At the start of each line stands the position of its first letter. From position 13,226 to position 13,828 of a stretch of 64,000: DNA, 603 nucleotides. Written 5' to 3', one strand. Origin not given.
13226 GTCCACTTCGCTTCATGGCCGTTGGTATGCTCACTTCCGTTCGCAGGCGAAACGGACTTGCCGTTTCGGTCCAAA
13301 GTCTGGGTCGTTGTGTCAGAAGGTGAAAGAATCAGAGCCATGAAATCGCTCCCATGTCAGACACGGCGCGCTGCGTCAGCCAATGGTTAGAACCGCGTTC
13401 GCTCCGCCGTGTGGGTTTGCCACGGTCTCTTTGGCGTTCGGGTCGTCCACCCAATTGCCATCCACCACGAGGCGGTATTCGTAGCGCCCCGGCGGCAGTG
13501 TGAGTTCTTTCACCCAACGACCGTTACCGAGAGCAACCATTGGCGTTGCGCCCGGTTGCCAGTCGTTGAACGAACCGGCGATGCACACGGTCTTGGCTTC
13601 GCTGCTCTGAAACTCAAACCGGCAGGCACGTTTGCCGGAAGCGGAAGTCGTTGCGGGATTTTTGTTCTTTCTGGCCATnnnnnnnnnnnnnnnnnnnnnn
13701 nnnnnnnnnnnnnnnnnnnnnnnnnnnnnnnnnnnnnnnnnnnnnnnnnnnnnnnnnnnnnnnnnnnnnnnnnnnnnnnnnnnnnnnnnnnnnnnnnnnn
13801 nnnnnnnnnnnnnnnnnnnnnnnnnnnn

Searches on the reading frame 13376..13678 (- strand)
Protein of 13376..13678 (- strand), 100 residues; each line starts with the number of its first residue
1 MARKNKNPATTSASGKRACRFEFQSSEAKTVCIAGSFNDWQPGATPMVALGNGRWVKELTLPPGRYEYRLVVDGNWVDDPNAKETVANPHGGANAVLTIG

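Call 3: search_protein_families(library=pfam, proteins=[window:13376-13678:-], max_evalue=0.01)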
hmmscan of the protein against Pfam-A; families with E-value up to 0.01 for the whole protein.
window:13376-13678:- (100 aa): 4 families
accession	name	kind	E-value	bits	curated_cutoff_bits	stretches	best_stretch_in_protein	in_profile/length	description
PF16561.11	AMPK1_CBM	-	1e-12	48.5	26.8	1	20-99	4-79/85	Glycogen recognition site of AMP-activated protein kinase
PF22058.2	X25_BaPul_like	-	2.3e-07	31.3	27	1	35-81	13-61/87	Pullulanase X25 domain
PF02922.24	CBM_48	-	1.3e-06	29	22.4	1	15-80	10-81/83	Carbohydrate-binding module 48 (Isoamylase N-terminal domain)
PF16760.10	CBM53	-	0.0012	19.5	27.6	1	27-66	9-53/57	Starch/carbohydrate-binding module (family 53)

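Call 4: search_protein_families(library=ncbifam, proteins=[window:13376-13678:-], max_evalue=0.01)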
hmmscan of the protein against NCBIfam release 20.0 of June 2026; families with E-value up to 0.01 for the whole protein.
window:13376-13678:- (100 aa): 5 families
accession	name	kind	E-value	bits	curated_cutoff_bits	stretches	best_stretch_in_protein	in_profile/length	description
NF008967.0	PRK12313.1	equivalog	0.00036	19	577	1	12-90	33-116/633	1,4-alpha-glucan branching protein GlgB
NF011294.0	PRK14706.1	equivalog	0.00068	18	1284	1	11-79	35-106/642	1,4-alpha-glucan branching enzyme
NF009221.0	PRK12568.1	equivalog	0.00087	17.5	1270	1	15-85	151-226/745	1,4-alpha-glucan branching enzyme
NF003811.1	PRK05402.1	equivalog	0.0034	16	741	1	12-90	24-109/619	1,4-alpha-glucan branching protein GlgB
TIGR01515.1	branching_enzym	equivalog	0.0072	14.9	463.95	1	12-69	23-83/607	1,4-alpha-glucan branching enzyme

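Call 9: find_homologous_proteins(query=window:13376-13678:-)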
Query window:13376-13678:- (100 aa): 406 proteins with E <= 0.001 among 406 candidates; the best 120 are listed.
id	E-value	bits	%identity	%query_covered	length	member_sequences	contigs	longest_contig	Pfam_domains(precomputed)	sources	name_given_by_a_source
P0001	4.7e-61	221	98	100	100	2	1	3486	PF02922.25,PF16561.12,PF22058.3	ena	-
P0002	9.1e-60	217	97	100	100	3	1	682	PF02922.25,PF16561.12,PF22058.3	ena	-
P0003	7.6e-58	211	92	100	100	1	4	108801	PF02922.25,PF16561.12,PF22058.3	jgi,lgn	jgi:1,4-alpha-glucan branching enzyme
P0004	8.2e-57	208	91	100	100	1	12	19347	PF02922.25,PF16561.12,PF22058.3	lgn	-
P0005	1.2e-56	207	90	100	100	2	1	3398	PF16561.12,PF22058.3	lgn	-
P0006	4.1e-56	205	90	100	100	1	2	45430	PF02922.25,PF16561.12,PF22058.3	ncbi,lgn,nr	ncbi:MAG: hypothetical protein HY011_33805 [Acidobacteria bacterium]|nr:hypothetical protein [Acidob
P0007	4.7e-56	205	89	100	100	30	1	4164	PF16561.12,PF22058.3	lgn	-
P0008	5.1e-56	205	88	99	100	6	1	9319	PF02922.25,PF16561.12,PF22058.3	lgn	-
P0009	2.2e-53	197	89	100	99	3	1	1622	PF16561.12,PF22058.3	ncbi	-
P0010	2.2e-52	193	85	100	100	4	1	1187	PF16561.12,PF22058.3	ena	-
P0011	2.9e-52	193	83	100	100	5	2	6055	PF16561.12,PF22058.3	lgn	-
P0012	5.7e-51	189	87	98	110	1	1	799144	PF02922.25,PF16561.12,PF22058.3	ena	-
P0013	2.3e-49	184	83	99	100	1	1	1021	PF16561.12,PF22058.3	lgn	-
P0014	2.2e-48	181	79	99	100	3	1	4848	PF16561.12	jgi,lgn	-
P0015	8.5e-45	169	76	99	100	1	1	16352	PF02922.25,PF16561.12,PF22058.3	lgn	-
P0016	1.2e-44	168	76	100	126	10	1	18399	PF16561.12,PF22058.3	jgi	jgi:1,4-alpha-glucan branching enzyme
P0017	2.0e-44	168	74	100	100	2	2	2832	PF16561.12,PF22058.3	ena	-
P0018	2.5e-44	167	74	100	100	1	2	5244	PF16561.12,PF22058.3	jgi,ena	jgi:1,4-alpha-glucan branching enzyme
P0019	4.2e-44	167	73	99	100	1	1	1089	PF02922.25,PF16561.12,PF22058.3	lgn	-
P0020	8.2e-44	166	74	99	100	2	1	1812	PF16561.12,PF22058.3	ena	-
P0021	9.2e-44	166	73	100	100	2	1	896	PF16561.12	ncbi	-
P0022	3.6e-43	164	75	99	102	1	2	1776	PF16561.12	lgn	-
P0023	5.5e-43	163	74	100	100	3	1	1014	PF16561.12,PF22058.3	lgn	-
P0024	3.3e-42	161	71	100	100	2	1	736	PF02922.25,PF16561.12,PF22058.3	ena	-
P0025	4.1e-42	160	72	99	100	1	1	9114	PF16561.12,PF22058.3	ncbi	-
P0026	7.5e-42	160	72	100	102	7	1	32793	PF16561.12,PF22058.3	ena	-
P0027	1.0e-41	159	70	99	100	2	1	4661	PF16561.12,PF22058.3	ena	-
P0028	2.5e-41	158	70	100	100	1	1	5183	PF16561.12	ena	-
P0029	4.3e-41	157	70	99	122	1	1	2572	PF02922.25,PF16561.12,PF22058.3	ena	-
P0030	1.2e-40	156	70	99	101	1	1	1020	PF16561.12,PF22058.3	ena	-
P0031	1.3e-40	156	71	99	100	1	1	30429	PF02922.25,PF16561.12,PF22058.3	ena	-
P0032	1.6e-40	155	70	100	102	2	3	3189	PF16561.12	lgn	-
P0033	2.7e-40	155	71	99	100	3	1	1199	PF16561.12,PF22058.3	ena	-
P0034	3.0e-40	154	70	99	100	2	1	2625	PF02922.25,PF16561.12,PF22058.3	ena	-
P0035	3.9e-40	154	68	100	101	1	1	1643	PF16561.12,PF22058.3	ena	-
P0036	5.8e-40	153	70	99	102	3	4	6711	PF16561.12,PF22058.3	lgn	-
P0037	1.7e-39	152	70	100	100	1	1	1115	PF02922.25,PF16561.12,PF22058.3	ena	-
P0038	7.3e-39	150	68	100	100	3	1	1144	PF16561.12,PF22058.3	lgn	-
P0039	2.6e-38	148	67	99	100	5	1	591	PF16561.12,PF22058.3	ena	-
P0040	9.7e-38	146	65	99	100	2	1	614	PF16561.12,PF22058.3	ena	-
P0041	7.2e-37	143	65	100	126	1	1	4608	PF16561.12,PF22058.3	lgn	-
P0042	3.1e-36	141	62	99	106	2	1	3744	PF16561.12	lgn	-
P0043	5.8e-36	141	70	83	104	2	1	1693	PF16561.12,PF22058.3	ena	-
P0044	6.7e-36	140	62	99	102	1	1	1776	PF16561.12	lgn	-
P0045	7.7e-36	140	65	100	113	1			PF02922.25,PF16561.12,PF22058.3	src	-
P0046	1.1e-35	140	73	82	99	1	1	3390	PF02922.25,PF16561.12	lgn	-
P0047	1.4e-35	139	63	99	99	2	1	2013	PF16561.12,PF22058.3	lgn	-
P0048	1.4e-35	139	65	99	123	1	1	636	PF02922.25,PF16561.12,PF22058.3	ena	-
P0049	2.8e-35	138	62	100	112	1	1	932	PF02922.25,PF16561.12,PF22058.3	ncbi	-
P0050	1.3e-34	136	64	99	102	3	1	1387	PF02922.25,PF16561.12,PF22058.3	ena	-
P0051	1.4e-34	136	86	70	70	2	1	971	PF16561.12,PF22058.3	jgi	jgi:1,4-alpha-glucan branching enzyme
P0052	1.9e-34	136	62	99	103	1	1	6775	PF02922.25,PF16561.12,PF22058.3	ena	-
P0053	2.2e-34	136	61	99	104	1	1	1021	PF02922.25,PF16561.12,PF22058.3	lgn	-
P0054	3.7e-34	135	61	99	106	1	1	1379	PF16561.12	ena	-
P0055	9.7e-34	133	63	99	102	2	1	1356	PF02922.25,PF16561.12,PF22058.3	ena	-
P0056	1.8e-33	133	61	99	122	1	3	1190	PF02922.25,PF16561.12,PF22058.3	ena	-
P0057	2.0e-33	132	66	96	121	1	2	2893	PF02922.25,PF16561.12,PF22058.3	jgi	jgi:1,4-alpha-glucan branching enzyme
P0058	2.7e-33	132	67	83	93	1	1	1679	PF16561.12,PF22058.3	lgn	-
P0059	4.1e-33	131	63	96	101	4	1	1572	PF02922.25,PF16561.12,PF22058.3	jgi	jgi:1,4-alpha-glucan branching enzyme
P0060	4.2e-33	131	47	96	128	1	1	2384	PF02922.25,PF16561.12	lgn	-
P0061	4.4e-33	131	63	97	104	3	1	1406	PF02922.25,PF16561.12,PF22058.3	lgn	-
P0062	4.8e-33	131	64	99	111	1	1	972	PF02922.25,PF16561.12,PF22058.3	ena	-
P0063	6.8e-33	131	67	99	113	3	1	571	PF02922.25,PF16561.12,PF22058.3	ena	-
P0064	7.0e-33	131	60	99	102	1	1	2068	PF02922.25,PF16561.12,PF22058.3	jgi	-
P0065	7.0e-33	131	58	99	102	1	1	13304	PF02922.25,PF16561.12,PF22058.3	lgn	-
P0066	7.7e-33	131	62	99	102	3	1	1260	PF02922.25,PF16561.12,PF22058.3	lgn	-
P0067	8.6e-33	130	61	99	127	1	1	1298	PF16561.12,PF22058.3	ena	-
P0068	1.0e-32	130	62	99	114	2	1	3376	PF16561.12,PF22058.3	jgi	jgi:1,4-alpha-glucan branching enzyme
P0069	1.3e-32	130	60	99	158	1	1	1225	PF16561.12,PF22058.3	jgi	jgi:hypothetical protein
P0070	1.4e-32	130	57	99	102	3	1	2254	PF02922.25,PF16561.12,PF22058.3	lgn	-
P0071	1.5e-32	130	61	99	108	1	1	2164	PF02922.25,PF16561.12,PF22058.3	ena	-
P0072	1.6e-32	130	62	97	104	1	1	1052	PF16561.12,PF22058.3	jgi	jgi:1,4-alpha-glucan branching enzyme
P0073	1.7e-32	129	58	99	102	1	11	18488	PF02922.25,PF16561.12,PF22058.3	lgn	-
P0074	1.8e-32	129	63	90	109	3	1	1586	PF02922.25,PF16561.12,PF22058.3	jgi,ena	-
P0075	2.1e-32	129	64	99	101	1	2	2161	PF02922.25,PF16561.12,PF22058.3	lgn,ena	-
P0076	2.7e-32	129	60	97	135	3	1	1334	PF16561.12,PF22058.3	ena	-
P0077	2.7e-32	129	61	99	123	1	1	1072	PF16561.12,PF22058.3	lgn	-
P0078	2.9e-32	129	58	99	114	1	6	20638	PF16561.12,PF22058.3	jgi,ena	jgi:1,4-alpha-glucan branching enzyme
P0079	2.9e-32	129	61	100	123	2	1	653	PF16561.12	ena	-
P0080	3.0e-32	129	56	96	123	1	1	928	PF16561.12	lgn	-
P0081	3.0e-32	129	70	80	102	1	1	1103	PF02922.25,PF16561.12,PF22058.3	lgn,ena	-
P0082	3.0e-32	129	61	99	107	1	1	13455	PF02922.25,PF16561.12,PF22058.3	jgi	jgi:1,4-alpha-glucan branching enzyme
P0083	3.4e-32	129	61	99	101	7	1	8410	PF16561.12,PF22058.3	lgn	-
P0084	3.4e-32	128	56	99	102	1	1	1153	PF02922.25,PF16561.12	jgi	jgi:1,4-alpha-glucan branching enzyme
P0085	3.4e-32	128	58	99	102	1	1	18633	PF02922.25,PF16561.12,PF22058.3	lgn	-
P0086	4.6e-32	128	63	87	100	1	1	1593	PF02922.25,PF16561.12,PF22058.3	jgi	jgi:1,4-alpha-glucan branching enzyme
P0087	4.6e-32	128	70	79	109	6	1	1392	PF02922.25,PF16561.12,PF22058.3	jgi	jgi:1,4-alpha-glucan branching enzyme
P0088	4.8e-32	128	58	99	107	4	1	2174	PF02922.25,PF16561.12,PF22058.3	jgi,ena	jgi:1,4-alpha-glucan branching enzyme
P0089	4.9e-32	128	57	99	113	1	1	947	PF02922.25,PF16561.12,PF22058.3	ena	-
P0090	5.0e-32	128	61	97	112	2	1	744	PF16561.12,PF22058.3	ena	-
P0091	5.6e-32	128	56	99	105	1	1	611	PF02922.25,PF16561.12,PF22058.3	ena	-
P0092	6.0e-32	128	61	97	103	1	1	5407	PF16561.12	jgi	jgi:hypothetical protein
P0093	6.1e-32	128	60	99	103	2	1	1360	PF02922.25,PF16561.12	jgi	jgi:1,4-alpha-glucan branching enzyme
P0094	6.8e-32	128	56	99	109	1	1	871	PF16561.12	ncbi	-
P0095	7.3e-32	127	64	88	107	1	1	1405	PF02922.25,PF16561.12,PF22058.3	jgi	-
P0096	7.6e-32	127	60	93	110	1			PF16561.12,PF22058.3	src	-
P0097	7.7e-32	127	60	97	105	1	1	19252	PF16561.12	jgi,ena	jgi:1,4-alpha-glucan branching enzyme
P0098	8.6e-32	127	60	91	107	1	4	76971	PF16561.12,PF22058.3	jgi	jgi:1,4-alpha-glucan branching enzyme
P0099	1.1e-31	127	58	100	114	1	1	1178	PF16561.12,PF22058.3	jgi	jgi:1,4-alpha-glucan branching enzyme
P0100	1.1e-31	127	62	99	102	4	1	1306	PF02922.25,PF16561.12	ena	-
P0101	1.2e-31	127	58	99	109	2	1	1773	PF02922.25,PF16561.12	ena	-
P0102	1.2e-31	127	61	99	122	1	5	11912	PF02922.25,PF16561.12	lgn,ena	-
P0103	1.2e-31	127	62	99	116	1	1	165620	PF02922.25,PF16561.12,PF22058.3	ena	-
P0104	1.4e-31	127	59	97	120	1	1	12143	PF16561.12,PF22058.3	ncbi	-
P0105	1.6e-31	126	58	99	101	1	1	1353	PF02922.25,PF16561.12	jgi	jgi:chromosome partitioning protein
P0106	1.7e-31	126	68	82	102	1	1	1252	PF02922.25,PF16561.12,PF22058.3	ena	-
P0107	2.1e-31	126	57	99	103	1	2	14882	PF02922.25,PF16561.12,PF22058.3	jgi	jgi:1,4-alpha-glucan branching enzyme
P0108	2.4e-31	126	56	99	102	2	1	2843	PF02922.25,PF16561.12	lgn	-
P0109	2.7e-31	126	58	99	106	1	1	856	PF02922.25,PF16561.12,PF22058.3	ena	-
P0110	2.9e-31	125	60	99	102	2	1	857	PF16561.12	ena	-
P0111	3.6e-31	125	64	83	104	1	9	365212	PF16561.12,PF22058.3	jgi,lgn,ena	jgi:1,4-alpha-glucan branching enzyme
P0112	4.0e-31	125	61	99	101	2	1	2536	PF16561.12,PF22058.3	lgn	-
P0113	4.1e-31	125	63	91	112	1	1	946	PF02922.25,PF16561.12,PF22058.3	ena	-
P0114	4.4e-31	125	62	91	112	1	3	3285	PF16561.12,PF22058.3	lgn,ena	-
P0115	4.6e-31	125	61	99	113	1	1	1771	PF02922.25,PF16561.12,PF22058.3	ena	-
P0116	4.6e-31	125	61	92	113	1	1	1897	PF02922.25,PF16561.12,PF22058.3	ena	-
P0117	4.9e-31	125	56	99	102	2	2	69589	PF02922.25,PF16561.12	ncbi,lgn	-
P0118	5.4e-31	125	56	100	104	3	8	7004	PF16561.12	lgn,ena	-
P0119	5.8e-31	125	68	81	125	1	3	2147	PF16561.12,PF22058.3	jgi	jgi:1,4-alpha-glucan branching enzyme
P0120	6.8e-31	124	70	80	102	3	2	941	PF16561.12,PF22058.3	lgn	-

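Call 11: find_encoding_contigs(protein=P0012, flank=8000, max_places=3)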
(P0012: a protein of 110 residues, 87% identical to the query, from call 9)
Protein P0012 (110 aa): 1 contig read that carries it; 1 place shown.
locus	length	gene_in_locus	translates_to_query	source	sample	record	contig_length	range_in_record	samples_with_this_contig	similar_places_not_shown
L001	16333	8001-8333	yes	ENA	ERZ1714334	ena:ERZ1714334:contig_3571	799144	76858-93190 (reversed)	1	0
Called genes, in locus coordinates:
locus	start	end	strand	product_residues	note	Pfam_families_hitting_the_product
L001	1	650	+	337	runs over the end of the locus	PF00873:ACR_tran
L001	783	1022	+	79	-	-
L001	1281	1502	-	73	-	-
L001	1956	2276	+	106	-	-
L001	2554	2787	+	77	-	PF00989:PAS (weak), PF13188:PAS_8 (weak), PF13426:PAS_9 (weak)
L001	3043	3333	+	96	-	-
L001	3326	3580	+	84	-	-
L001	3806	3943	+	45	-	-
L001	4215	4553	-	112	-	-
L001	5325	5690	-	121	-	-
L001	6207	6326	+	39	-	-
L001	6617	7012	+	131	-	-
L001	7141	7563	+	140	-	-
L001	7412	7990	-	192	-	-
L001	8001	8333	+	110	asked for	PF02922:CBM_48 (weak), PF16561:AMPK1_CBM, PF22058:X25_BaPul_like (weak)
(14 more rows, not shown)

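Call 12: find_encoding_contigs(protein=P0111, flank=8000, max_places=3)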
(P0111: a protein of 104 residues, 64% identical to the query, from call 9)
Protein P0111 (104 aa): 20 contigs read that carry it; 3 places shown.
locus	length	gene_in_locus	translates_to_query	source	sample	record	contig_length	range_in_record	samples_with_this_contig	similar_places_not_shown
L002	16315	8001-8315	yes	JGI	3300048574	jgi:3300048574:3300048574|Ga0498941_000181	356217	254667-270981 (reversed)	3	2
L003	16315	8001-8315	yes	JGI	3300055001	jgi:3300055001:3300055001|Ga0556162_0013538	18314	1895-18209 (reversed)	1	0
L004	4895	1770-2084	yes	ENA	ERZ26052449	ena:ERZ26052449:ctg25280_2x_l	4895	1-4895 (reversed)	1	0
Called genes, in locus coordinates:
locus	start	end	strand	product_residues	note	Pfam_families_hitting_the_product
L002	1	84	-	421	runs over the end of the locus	PF02321:OEP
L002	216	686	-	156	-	-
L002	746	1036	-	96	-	-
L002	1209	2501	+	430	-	PF27126:NmeDI_C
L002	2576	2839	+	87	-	-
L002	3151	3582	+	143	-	-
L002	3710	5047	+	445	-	PF02321:OEP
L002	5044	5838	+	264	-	PF25967:RND-MFP_C (weak), PF25975:CzcB_C (weak), PF25989:YknX_C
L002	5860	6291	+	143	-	-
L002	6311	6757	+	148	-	PF00072:Response_reg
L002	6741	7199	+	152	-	PF02308:MgtC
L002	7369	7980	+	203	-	-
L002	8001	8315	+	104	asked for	PF16561:AMPK1_CBM, PF22058:X25_BaPul_like (weak)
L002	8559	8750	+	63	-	-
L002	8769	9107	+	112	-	PF00543:P-II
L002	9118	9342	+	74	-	-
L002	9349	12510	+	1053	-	PF00873:ACR_tran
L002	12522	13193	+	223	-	PF04140:ICMT (weak), PF04191:PEMT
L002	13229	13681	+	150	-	-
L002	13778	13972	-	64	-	-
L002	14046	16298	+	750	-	PF00403:HMA, PF00122:E1-E2_ATPase, PF00702:Hydrolase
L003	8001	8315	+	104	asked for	PF16561:AMPK1_CBM, PF22058:X25_BaPul_like (weak)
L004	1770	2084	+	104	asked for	PF16561:AMPK1_CBM, PF22058:X25_BaPul_like (weak)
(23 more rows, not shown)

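Call 13: find_encoding_contigs(protein=P0103, flank=8000, max_places=3)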
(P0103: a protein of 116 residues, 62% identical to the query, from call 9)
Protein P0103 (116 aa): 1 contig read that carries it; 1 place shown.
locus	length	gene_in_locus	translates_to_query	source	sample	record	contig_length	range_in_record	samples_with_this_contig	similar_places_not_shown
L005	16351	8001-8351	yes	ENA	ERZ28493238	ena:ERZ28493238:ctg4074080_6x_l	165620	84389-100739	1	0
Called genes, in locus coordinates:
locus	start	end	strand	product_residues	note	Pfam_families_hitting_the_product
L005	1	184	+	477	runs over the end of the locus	PF02321:OEP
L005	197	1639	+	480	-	PF07732:Cu-oxidase_3, PF00394:Cu-oxidase (weak), PF07731:Cu-oxidase_2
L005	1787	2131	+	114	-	-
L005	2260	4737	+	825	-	PF04945:YHS, PF19335:HMBD, PF00122:E1-E2_ATPase, PF00702:Hydrolase, PF08282:Hydrolase_3 (faint)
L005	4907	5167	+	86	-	PF00989:PAS, PF13188:PAS_8, PF08448:PAS_4 (faint), PF13426:PAS_9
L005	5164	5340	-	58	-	-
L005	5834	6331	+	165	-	PF00072:Response_reg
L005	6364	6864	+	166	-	-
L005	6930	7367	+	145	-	-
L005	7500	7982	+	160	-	-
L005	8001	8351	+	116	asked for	PF02922:CBM_48 (weak), PF16561:AMPK1_CBM, PF22058:X25_BaPul_like (weak)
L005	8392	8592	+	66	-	-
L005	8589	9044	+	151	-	-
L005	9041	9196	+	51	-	-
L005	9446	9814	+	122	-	-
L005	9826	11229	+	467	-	PF02321:OEP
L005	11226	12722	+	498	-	PF19335:HMBD, PF25919:BSH_CusB, PF25973:BSH_CzcB, PF25869:3HB_CusB, PF25954:Beta-barrel_RND_2, PF25990:Beta-barrel_YknX (weak), PF19335:HMBD, PF25975:CzcB_C (weak), +1 more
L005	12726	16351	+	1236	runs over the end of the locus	PF00873:ACR_tran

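Call 18: find_related_loci(query=A2, collection=genome_contigs, flank=10000)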
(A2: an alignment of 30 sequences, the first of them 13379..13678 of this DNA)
Query A2 (100 aa) in genome_contigs; peptide patterns used: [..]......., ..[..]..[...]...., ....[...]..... (x = any residue, [..] = any of these).
600 stretches matched a pattern (row limit reached: there are more); 388 encode a relative of the query (tblastn E <= 1e-3); the best 80 are kept; 79 distinct loci.
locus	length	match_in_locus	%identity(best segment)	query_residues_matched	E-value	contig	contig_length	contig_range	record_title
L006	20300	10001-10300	85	1-100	1e-57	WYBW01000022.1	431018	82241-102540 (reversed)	MAG: Verrucomicrobiia bacterium isolate VER1 k127_75469, whole genome shotgun sequence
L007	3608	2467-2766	80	1-100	4e-52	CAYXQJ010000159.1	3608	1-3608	MAG TPA_asm: uncultured Hyphomicrobiales bacterium isolate SRP329715_co2_289 genome assembly, contig: NODE_45878_length_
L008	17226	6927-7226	58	1-99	6e-35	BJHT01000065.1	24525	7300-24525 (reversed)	Verrucomicrobiota bacterium LBMAG_Verrucomicrobia_hypo.bin2 DNA, sequence065, whole genome shotgun sequence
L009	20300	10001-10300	54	1-100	8e-35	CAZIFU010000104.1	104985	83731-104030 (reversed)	MAG TPA_asm: uncultured Verrucomicrobiota bacterium isolate binchicken_co165_100 genome assembly, contig: k141_2006548,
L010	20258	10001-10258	65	12-97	2e-34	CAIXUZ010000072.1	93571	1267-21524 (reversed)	MAG: uncultured Verrucomicrobia subdivision 3 bacterium isolate MJ-time_bin-1719 genome assembly, contig: bin-1719:72/82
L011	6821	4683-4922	69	20-99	2e-34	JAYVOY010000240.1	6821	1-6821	MAG: Verrucomicrobiota bacterium isolate GL72_DN_metabat_113 GL72_DN_metabat_113_239, whole genome shotgun sequence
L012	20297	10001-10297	54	1-99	1e-33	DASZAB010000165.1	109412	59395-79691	MAG TPA_asm: Verrucomicrobiia bacterium isolate SMAG_U6377 k141_261341, whole genome shotgun sequence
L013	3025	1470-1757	57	3-100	2e-33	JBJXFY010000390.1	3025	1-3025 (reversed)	MAG: Limisphaerales bacterium isolate F1F2.bin.388 k127_1819786, whole genome shotgun sequence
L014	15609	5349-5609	61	13-99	2e-33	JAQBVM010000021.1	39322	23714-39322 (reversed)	MAG: Verrucomicrobia bacterium isolate casp150-mb.181 NODE_2672_length_39322_cov_0.095760, whole genome shotgun sequence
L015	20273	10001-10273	57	10-99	2e-32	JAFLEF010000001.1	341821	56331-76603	MAG: Verrucomicrobia bacterium isolate UWPOB_VERRUCO2 gnl_X_LHIKMICD_1, whole genome shotgun sequence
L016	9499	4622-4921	53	1-100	2e-32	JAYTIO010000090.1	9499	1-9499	MAG: Pedosphaera sp. isolate GFS_2771 GFS_2771_89, whole genome shotgun sequence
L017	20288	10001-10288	57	3-100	2e-32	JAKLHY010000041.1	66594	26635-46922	MAG: Verrucomicrobia bacterium isolate RA.bin74 RA.bin74_41, whole genome shotgun sequence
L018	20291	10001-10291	56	2-99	1e-32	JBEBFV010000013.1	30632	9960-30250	MAG: Limisphaerales bacterium isolate ASF_5 NODE_576_length_30632_cov_4.163593, whole genome shotgun sequence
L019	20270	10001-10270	57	11-100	6e-32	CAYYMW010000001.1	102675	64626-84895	MAG TPA_asm: uncultured Verrucomicrobiota bacterium isolate binchicken_co269_135 genome assembly, contig: NODE_201_lengt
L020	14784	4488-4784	53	1-99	9e-32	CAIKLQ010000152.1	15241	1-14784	MAG: uncultured Verrucomicrobia bacterium isolate KTt_bin-1485 genome assembly, contig: bin-1485:0152/1053, whole genome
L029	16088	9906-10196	51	3-99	6e-31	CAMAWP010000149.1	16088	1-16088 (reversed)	MAG: Akkermansia muciniphila isolate MaH-09apr19-44 genome assembly, contig: MaH-09apr19-C8966, whole genome shotgun seq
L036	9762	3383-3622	59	20-99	5e-30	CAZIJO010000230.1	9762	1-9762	MAG TPA_asm: uncultured Bifidobacterium sp. isolate SRP287453_co1_106 genome assembly, contig: NODE_13332_length_9762_co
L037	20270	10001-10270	58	12-99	8e-30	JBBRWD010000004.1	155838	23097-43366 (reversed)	MAG: Limisphaerales bacterium isolate La4_concoct.005 La4_concoct.005_K_1422351_L_155838_cov_52.0415, whole genome shotg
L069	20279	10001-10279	44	1-99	3e-24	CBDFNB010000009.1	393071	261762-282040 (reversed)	MAG: Lacunisphaera sp. isolate 8cf5f200-74bc-4e7b-a296-39d2874c825b genome assembly, contig: contig_9, whole genome shot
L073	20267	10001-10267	47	9-99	5e-23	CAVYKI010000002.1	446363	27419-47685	MAG: uncultured Verrucomicrobiae bacterium isolate MFD01275.bin.2.132 genome assembly, contig: contig_11552, whole genom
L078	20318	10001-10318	42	1-99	1e-22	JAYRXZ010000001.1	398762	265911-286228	MAG: Lacunisphaera sp. isolate EBPR_s431bin.11 NODE_33_length_398762_cov_2.685906, whole genome shotgun sequence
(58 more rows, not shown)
